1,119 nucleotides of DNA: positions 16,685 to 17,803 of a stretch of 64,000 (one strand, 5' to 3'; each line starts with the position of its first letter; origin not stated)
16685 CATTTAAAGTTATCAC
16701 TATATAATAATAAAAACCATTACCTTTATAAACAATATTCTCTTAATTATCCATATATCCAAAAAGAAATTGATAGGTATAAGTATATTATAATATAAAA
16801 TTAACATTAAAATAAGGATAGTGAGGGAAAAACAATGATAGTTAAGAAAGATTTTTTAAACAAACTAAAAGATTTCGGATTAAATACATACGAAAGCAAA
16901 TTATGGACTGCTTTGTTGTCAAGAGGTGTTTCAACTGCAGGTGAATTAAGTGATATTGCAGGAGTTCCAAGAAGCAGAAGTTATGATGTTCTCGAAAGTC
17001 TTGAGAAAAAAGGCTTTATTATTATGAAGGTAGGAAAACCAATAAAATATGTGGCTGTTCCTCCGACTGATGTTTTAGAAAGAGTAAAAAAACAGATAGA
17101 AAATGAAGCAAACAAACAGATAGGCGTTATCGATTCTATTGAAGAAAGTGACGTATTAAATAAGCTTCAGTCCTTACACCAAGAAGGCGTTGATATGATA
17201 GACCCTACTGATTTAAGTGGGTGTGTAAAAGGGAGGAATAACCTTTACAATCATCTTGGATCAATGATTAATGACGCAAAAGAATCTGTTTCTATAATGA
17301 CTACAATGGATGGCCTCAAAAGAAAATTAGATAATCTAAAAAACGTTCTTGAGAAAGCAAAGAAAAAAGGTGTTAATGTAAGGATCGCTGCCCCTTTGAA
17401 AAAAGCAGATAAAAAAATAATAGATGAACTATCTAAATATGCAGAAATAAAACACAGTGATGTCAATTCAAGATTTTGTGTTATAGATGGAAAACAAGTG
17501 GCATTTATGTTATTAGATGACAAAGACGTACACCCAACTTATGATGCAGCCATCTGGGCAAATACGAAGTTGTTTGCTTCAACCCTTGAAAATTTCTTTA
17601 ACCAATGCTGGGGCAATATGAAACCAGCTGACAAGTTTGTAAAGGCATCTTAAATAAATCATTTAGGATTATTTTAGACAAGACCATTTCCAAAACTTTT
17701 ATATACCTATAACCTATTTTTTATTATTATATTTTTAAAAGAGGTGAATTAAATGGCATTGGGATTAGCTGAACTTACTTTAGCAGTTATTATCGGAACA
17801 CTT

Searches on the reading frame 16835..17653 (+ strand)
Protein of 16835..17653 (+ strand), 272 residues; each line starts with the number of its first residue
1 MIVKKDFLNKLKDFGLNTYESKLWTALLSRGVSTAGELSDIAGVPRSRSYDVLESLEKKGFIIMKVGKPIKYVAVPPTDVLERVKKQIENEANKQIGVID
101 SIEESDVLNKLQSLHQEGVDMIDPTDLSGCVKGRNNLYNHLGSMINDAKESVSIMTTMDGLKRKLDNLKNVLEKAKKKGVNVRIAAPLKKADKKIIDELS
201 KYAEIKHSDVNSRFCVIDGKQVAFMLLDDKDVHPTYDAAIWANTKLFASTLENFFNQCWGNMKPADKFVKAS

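Call 82: search_protein_families(library=pfam, proteins=[window:16835-17653:+], max_evalue=0.001)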
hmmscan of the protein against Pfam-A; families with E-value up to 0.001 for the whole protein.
window:16835-17653:+ (272 aa): 2 families
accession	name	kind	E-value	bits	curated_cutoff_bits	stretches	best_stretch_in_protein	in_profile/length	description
PF01978.25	TrmB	-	2e-21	76.1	25.6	1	11-77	1-67/68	Sugar-specific transcriptional regulator TrmB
PF11495.14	Regulator_TrmB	-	2.3e-08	34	22.2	1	131-261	5-131/233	Archaeal transcriptional regulator TrmB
